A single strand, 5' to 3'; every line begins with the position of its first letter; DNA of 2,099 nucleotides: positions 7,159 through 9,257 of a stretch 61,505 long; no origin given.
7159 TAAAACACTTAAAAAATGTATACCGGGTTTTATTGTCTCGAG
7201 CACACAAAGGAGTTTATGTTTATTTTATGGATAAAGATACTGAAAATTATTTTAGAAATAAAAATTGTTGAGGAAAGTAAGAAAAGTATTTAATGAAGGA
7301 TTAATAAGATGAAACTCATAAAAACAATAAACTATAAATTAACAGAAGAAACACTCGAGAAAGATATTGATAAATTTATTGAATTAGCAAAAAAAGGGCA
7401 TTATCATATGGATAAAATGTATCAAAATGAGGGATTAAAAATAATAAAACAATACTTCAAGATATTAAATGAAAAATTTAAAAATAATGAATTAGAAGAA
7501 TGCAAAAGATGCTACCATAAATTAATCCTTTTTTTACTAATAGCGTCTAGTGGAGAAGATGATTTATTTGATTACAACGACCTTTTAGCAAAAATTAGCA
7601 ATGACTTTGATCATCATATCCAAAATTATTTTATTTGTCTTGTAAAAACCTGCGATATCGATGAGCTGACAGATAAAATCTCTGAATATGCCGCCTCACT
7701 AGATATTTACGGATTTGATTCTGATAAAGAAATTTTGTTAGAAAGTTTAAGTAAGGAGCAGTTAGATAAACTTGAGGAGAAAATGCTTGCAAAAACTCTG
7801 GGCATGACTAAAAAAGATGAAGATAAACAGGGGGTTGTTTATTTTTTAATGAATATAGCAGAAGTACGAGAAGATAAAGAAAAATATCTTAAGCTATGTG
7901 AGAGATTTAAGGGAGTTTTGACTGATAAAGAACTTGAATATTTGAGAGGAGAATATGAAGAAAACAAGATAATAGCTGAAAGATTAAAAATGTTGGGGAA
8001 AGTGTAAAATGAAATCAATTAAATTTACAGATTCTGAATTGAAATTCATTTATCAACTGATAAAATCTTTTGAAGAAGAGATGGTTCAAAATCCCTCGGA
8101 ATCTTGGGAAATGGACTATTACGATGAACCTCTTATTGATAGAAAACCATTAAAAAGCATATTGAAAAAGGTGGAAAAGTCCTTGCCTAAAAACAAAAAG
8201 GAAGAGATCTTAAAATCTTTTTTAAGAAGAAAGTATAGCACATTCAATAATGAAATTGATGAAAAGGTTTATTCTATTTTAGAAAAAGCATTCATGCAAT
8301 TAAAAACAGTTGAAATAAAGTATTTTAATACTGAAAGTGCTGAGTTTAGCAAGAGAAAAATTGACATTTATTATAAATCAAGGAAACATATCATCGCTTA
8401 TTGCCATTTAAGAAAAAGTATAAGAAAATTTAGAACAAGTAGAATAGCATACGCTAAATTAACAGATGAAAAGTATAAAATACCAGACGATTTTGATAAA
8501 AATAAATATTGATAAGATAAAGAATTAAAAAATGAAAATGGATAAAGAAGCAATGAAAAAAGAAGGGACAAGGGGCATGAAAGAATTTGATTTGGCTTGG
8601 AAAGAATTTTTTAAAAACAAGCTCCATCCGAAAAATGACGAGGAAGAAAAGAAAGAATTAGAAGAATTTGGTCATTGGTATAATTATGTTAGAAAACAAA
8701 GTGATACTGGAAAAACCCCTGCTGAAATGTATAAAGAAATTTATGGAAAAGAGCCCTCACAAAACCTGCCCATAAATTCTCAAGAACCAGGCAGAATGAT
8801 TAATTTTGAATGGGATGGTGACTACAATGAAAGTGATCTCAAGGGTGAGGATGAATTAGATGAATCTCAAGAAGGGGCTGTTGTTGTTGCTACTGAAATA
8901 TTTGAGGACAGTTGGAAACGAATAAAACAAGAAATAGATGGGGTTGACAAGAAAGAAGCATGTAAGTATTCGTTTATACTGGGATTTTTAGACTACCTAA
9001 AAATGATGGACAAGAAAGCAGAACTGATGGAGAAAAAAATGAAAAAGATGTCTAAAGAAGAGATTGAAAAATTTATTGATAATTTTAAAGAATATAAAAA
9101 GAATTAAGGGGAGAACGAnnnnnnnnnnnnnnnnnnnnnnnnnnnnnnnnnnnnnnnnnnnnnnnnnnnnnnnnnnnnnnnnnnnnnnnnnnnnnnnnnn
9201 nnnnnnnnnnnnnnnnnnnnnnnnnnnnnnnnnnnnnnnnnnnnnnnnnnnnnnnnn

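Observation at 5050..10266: Seven-gene MazG / DUF2075 nuclease-ATPase / WYL operon with five partners of unassigned function: candidate undescribed defence system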

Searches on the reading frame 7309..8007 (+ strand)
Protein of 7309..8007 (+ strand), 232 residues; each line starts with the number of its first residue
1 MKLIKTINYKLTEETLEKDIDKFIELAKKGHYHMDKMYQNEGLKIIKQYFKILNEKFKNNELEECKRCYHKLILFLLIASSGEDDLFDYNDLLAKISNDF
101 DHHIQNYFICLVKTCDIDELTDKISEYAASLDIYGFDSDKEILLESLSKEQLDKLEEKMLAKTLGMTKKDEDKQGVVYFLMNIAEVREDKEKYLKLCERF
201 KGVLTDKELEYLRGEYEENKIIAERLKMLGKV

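Call 4: search_protein_families(library=pfam, proteins=[window:7309-8007:+], max_evalue=1)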
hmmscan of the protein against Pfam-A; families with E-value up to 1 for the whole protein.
window:7309-8007:+ (232 aa): 5 families
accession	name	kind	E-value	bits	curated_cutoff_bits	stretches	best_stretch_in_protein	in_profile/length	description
PF12006.13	DUF3500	-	0.015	15.2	27.2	1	33-106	204-276/297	Protein of unknown function (DUF3500)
PF09949.15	APP1_cat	-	0.059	13.7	27.1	1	20-97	69-144/154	Phosphatidate phosphatase APP1, catalytic domain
PF12009.13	Telomerase_RBD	-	0.12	13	25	1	13-77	25-90/133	Telomerase ribonucleoprotein complex - RNA binding domain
PF01719.23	Rep_OBD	-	0.21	12.2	24.6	1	17-92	40-112/121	Plasmid replication protein, origin binding domain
PF18468.6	Pfk_N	-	0.24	12.3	26.8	0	34-57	19-42/98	Phosphofructokinase N-terminal domain yeast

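Call 5: search_protein_families(library=padloc, proteins=[window:7309-8007:+], max_evalue=1)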
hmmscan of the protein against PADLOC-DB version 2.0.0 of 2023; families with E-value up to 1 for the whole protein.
window:7309-8007:+ (232 aa): 0 families

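Call 6: search_protein_families(library=ncbifam, proteins=[window:7309-8007:+], max_evalue=0.1)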
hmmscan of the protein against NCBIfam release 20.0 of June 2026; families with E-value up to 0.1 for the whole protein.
window:7309-8007:+ (232 aa): 0 families

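Call 7: search_protein_families(library=phrogs, proteins=[window:7309-8007:+], max_evalue=0.1)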
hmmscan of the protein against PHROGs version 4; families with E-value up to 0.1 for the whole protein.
window:7309-8007:+ (232 aa): 0 families

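Call 15: find_homologous_proteins(query=window:7309-8007:+, max_evalue=0.001)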
Query window:7309-8007:+ (232 aa): 168 proteins with E <= 0.001 among 1166 candidates; the best 120 are listed.
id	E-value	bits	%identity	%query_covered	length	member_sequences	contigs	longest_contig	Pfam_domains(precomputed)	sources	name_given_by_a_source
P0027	1.0e-142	491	100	100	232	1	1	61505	-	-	-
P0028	4.8e-111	388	82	96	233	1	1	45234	-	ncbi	-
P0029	4.5e-108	378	79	94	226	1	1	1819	-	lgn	-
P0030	1.7e-107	376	77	97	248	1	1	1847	-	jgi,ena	-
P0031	3.4e-107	375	78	97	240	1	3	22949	-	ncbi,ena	-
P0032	1.5e-106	373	76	97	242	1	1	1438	-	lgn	-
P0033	9.3e-106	370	76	97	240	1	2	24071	-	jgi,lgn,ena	-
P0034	9.5e-106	370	75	97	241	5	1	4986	-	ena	-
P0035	8.3e-105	367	75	97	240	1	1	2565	-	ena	-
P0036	1.1e-104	367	74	97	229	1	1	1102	-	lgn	-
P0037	8.0e-104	364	77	97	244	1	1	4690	-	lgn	-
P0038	6.8e-103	361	74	97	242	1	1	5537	-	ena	-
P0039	1.2e-101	357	73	97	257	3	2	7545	-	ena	-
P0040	1.4e-101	357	73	97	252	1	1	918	-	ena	-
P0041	1.7e-100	353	78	94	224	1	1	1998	-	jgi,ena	-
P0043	8.4e-99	348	75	93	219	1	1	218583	-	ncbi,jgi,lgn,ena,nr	ncbi:MAG: hypothetical protein KKF50_03550 [Nanoarchaeota archaeon]|nr:hypothetical protein [Nanoarc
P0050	2.7e-98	346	75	92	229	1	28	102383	-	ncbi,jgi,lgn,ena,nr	ncbi:hypothetical protein J4463_00890 [Candidatus Pacearchaeota archaeon]|nr:hypothetical protein [C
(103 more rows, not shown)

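Call 16: find_encoding_contigs(protein=P0043, flank=8000, max_places=1)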
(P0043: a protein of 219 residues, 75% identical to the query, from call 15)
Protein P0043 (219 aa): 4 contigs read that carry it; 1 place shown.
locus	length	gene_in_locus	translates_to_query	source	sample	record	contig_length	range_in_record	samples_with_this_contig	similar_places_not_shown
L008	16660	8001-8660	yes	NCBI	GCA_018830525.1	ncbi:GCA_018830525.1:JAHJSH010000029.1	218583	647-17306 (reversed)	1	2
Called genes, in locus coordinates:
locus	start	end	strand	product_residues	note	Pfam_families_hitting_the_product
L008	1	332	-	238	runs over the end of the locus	-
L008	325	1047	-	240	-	PF00705:PCNA_N, PF02747:PCNA_C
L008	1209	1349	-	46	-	-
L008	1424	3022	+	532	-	PF01896:DNA_primase_S (faint)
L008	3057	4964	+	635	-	-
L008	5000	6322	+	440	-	-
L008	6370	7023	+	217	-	PF12705:PDDEXK_1 (weak)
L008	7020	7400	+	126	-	-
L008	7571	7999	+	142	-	-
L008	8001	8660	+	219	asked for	-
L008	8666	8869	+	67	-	-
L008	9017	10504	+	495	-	PF13173:AAA_14, PF13635:DUF4143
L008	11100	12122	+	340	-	PF18899:DUF5655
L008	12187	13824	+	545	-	-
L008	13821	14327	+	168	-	-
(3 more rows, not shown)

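Call 17: find_encoding_contigs(protein=P0050, flank=8000, max_places=2)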
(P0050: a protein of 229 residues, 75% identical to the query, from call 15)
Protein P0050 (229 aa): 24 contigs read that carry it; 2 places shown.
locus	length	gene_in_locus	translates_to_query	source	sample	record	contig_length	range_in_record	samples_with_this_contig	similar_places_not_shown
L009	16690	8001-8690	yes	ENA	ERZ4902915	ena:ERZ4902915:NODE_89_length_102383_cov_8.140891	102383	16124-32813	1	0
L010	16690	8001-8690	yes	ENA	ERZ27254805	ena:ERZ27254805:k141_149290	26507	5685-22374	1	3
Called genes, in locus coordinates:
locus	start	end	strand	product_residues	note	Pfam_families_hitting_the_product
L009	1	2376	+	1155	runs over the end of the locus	PF03833:PolC_DP2_N, PF24844:PolC_DP2_central, PF24846:PolC_DP2_cat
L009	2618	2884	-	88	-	-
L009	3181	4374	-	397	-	PF01970:TctA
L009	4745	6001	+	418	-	PF13173:AAA_14, PF13635:DUF4143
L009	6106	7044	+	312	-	PF00149:Metallophos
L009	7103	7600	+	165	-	-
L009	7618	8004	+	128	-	-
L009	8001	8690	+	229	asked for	-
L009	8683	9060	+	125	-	-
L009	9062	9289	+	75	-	-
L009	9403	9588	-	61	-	-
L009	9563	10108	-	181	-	PF01844:HNH (faint)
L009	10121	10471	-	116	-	PF11535:Calci_bind_CcbP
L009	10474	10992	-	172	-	PF13280:WYL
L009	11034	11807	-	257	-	PF13385:Laminin_G_3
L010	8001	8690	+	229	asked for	-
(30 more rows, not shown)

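Call 18: find_encoding_contigs(protein=P0028, flank=8000, max_places=1)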
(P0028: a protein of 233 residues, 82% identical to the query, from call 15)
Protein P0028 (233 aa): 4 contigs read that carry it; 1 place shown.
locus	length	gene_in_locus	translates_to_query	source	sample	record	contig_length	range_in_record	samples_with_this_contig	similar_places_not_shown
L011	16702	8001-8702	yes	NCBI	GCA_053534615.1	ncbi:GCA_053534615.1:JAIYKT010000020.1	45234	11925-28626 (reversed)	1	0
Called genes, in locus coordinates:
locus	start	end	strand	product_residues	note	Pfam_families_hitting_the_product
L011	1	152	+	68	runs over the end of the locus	-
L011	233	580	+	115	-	-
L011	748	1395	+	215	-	PF17720:RLIG1 (faint), PF09414:RNA_ligase (weak)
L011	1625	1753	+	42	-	-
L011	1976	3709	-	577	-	PF00270:DEAD, PF04851:ResIII, PF00271:Helicase_C, PF16124:RecQ_Zn_bind, PF00570:HRDC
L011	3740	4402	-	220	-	PF20582:UPF0758_N, PF00633:HHH (faint), PF04002:RadC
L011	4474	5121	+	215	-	PF12705:PDDEXK_1 (weak)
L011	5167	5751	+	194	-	-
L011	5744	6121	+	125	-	-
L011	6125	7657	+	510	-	PF02810:SEC-C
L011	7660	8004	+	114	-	-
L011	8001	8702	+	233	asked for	-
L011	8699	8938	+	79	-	-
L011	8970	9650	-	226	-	PF14622:Ribonucleas_3_3, PF00636:Ribonuclease_3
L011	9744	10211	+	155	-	PF03073:TspO_MBR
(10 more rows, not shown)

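Call 37: find_related_loci(query=A2, collection=viral_contigs, flank=8000)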
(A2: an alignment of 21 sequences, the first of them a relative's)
Query A2 (232 aa) in viral_contigs; peptide patterns used: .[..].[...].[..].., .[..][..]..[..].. (x = any residue, [..] = any of these).
43 stretches matched a pattern, but none encodes a relative of the query by tblastn (E <= 1e-3).

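Call 50: predict_structure(alignment_id=A2)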
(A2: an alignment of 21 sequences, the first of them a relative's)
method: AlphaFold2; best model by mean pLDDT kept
length: 232 residues; sequences in the alignment: 21
mean_pLDDT: 83.9   pTM: 0.80
mean pLDDT of the five models: 83.9, 83.6, 80.2, 77.3, 76.5
residues with pLDDT >= 90: 105; 70-90: 94; 50-70: 20; < 50: 13
segments of 3 or more residues with pLDDT < 50: 1-8, 230-232
pLDDT, mean of each block of 10 residues (from residue 1): 36 79 92 84 93 95 97 93 77 87 97 97 94 85 94 94 87 86 87 88 80 66 52 44
secondary structure, 60 per line:
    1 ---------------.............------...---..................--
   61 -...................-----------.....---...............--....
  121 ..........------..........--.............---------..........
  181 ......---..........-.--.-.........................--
elements in order: H16-28 H41-58 H62-80 H92-96 H100-114 H117-130 H137-146 H149-161 H171-186 H190-199 H206-230

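Call 58: fold_search(model_id=the predicted structure, library=pdb)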
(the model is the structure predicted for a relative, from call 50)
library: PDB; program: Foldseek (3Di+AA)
matches with E <= 10: 729; with E <= 0.001: 0
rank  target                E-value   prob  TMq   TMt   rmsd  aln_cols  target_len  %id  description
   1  5cwn                  6.3e-02  0.84  0.28  0.30  14.4       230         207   16  Crystal structure of de novo designed helical repeat protein DHR71 (released 2015-12-16)
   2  4hxt                  6.6e-02  0.96  0.38  0.36   9.7       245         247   14  Crystal Structure of Engineered Protein. Northeast Structural Genomics Consortium Target OR329 (released 2012-11-21)
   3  4rv1_C                1.3e-01  0.66  0.28  0.19  13.0       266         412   11  Crystal Structure of Engineered Protein. Northeast Structural Genomics Consortium (NESG) Target OR497. (released 2014-12-10)
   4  7ue2_A                1.6e-01  0.18  0.15  0.15  16.3       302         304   14  Crystal structure of designed helical repeat protein RPB_PLP3_R6 bound to PLPx6 peptide (released 2023-03-29)
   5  8vx7_A                1.7e-01  0.87  0.30  0.39  11.0       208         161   15  Computationally designed tunable C2 symmetric tandem repeat homodimer, bound to cyclic peptide (released 2025-02-05)
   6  7w5m_A                1.7e-01  0.75  0.28  0.28  13.2       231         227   15  Crystal structure of AtNASP in complex of H3 alpha3 helix peptide (released 2022-05-18)
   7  6vfk_B                1.8e-01  0.44  0.23  0.20  16.5       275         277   12  De novo designed tetrahedral nanoparticle T33_dn10 displaying 4 copies of BG505-SOSIP trimer on the surface (released 2020-07-22)
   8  7rdr_A                2.0e-01  0.92  0.37  0.22  12.5       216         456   12  Circular tandem repeat protein with novel repeat topology and enhanced subunit contact surfaces (released 2021-09-01)
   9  8fin_B                2.1e-01  0.72  0.28  0.34  12.5       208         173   13  Multi-state design of two-state switchable hinge proteins (released 2023-08-16)
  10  5cwl_B                2.1e-01  0.60  0.26  0.30  10.4       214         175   12  Crystal structure of de novo designed helical repeat protein DHR54 (released 2015-12-16)
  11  9nkg_W                2.1e-01  0.54  0.24  0.15  15.6       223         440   13  Structure of substrate engaged MIDN-bound human 26S proteasome, EB-MIDN (Composite map) (released 2025-05-07)
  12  8vx7_B                2.2e-01  0.82  0.29  0.38  11.2       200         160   15  Computationally designed tunable C2 symmetric tandem repeat homodimer, bound to cyclic peptide (released 2025-02-05)
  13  7qnp_AAA              2.2e-01  0.80  0.35  0.34  10.2       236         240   14  Designed Armadillo repeat protein N(A4)M4C(AII) co-crystallized with hen egg white lysozyme (released 2022-06-08)
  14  4rv1_A                2.9e-01  0.69  0.32  0.21  10.0       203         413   13  Crystal Structure of Engineered Protein. Northeast Structural Genomics Consortium (NESG) Target OR497. (released 2014-12-10)
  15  2wpv_A                3.3e-01  0.41  0.22  0.19  13.9       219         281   14  Crystal structure of S. cerevisiae Get4-Get5 complex (released 2010-01-26)
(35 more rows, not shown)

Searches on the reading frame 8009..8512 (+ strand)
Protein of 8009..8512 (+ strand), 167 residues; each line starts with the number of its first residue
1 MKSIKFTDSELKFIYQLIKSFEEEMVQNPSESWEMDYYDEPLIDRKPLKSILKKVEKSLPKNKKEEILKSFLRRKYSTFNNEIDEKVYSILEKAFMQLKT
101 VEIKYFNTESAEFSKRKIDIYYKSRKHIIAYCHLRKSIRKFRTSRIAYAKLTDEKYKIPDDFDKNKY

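Call 4: search_protein_families(library=pfam, proteins=[window:8009-8512:+], max_evalue=1)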
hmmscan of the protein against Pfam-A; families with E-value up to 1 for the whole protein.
window:8009-8512:+ (167 aa): 2 families
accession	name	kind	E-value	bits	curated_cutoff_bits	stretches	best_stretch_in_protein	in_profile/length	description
PF13280.12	WYL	-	1.4e-08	35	21.8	1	87-150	2-69/70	WYL domain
PF09774.14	MIX23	-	0.084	13.7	25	1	66-136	5-76/156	Intermembrane space protein MIX23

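Call 5: search_protein_families(library=padloc, proteins=[window:8009-8512:+], max_evalue=1)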
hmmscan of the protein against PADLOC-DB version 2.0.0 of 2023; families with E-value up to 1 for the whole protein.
window:8009-8512:+ (167 aa): 5 families
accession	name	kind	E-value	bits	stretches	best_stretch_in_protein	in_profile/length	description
PDLC01457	WYL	-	9.7e-17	59.3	1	37-164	88-206/229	"CAS-I,CAS-II,CAS-III,CAS-IV,CAS-V,CAS-VI; associated_signaling"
PDLC01652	WYL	-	8.3e-08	30.7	1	76-167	8-89/162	"CAS-I,CAS-II,CAS-III,CAS-IV,CAS-V,CAS-VI; associated_signaling"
PDLC03787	RTasWYL-YodC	-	2.2e-06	25.1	1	54-151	248-349/354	DRT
PDLC01766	Cas3c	-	4.8e-06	23.1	1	91-167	140-222/1009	-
PDLC04958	PDC-S20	-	0.00067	17.1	1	31-128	64-160/458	-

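Call 6: search_protein_families(library=ncbifam, proteins=[window:8009-8512:+], max_evalue=0.1)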
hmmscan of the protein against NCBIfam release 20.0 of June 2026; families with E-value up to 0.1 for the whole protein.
window:8009-8512:+ (167 aa): 2 families
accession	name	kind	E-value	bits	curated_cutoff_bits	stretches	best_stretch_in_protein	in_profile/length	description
TIGR02025.1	BchH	equivalog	0.0023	15.6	829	1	62-128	1057-1121/1271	magnesium chelatase subunit H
NF009140.0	PRK12493.1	equivalog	0.0025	15.6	1300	1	55-128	1091-1161/1313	magnesium chelatase subunit H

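Call 7: search_protein_families(library=phrogs, proteins=[window:8009-8512:+], max_evalue=0.1)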
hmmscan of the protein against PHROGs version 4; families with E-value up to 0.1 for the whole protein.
window:8009-8512:+ (167 aa): 4 families
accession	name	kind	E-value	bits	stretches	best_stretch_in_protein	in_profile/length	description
phrog_6785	-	unknown function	1.4e-07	31.7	1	88-160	27-98/396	-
phrog_13105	-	unknown function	8.6e-07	29.8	1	47-160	99-223/239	-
phrog_25219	-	unknown function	0.048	14.5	1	49-104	72-126/179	-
phrog_2561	-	DNA, RNA and nucleotide metabolism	0.086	14.1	1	105-149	9-52/167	DNA ligase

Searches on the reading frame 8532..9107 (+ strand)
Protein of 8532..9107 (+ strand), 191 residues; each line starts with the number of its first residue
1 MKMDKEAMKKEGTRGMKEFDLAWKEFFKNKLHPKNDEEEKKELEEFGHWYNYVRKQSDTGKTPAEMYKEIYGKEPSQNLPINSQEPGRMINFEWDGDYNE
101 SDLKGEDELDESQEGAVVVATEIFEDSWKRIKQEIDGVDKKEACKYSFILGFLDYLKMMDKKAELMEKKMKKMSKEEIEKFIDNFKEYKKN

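Call 4: search_protein_families(library=pfam, proteins=[window:8532-9107:+], max_evalue=1)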
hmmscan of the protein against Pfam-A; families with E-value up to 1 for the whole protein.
window:8532-9107:+ (191 aa): 2 families
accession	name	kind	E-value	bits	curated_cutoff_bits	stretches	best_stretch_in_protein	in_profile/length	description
PF03937.21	Sdh5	-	0.0082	16.5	27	1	13-45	9-40/76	Flavinator of succinate dehydrogenase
PF13333.12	rve_2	-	0.068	13.8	22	1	24-64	9-49/56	Integrase core domain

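Call 5: search_protein_families(library=padloc, proteins=[window:8532-9107:+], max_evalue=1)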
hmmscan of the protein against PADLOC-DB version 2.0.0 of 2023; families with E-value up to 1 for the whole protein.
window:8532-9107:+ (191 aa): 0 families

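Call 6: search_protein_families(library=ncbifam, proteins=[window:8532-9107:+], max_evalue=0.1)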
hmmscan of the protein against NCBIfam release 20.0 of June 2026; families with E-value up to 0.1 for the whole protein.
window:8532-9107:+ (191 aa): 2 families
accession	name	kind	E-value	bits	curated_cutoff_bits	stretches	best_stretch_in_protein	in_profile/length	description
NF033577.2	transpos_IS481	equivalog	0.0016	18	224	1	25-67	242-284/284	IS481 family transposase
TIGR04568.1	arch_SelU_Nterm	equivalog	0.019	14.8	200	1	100-142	133-175/215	selenouridine synthase SelU-like subunit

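Call 7: search_protein_families(library=phrogs, proteins=[window:8532-9107:+], max_evalue=0.1)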
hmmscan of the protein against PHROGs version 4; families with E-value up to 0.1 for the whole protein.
window:8532-9107:+ (191 aa): 1 family
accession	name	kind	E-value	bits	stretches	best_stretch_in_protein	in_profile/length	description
phrog_956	-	integration and excision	0.051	13.6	1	19-90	150-221/436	transposase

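Call 74: search_solved_structures(query=A5, max_evalue=1)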
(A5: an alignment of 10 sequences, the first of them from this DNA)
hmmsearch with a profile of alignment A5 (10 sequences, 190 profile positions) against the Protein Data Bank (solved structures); distinct sequences matched with E-value up to 1: 1.
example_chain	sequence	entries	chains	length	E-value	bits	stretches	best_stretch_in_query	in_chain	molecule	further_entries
4a64_A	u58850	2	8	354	0.45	13.6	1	119-186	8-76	CULLIN-4B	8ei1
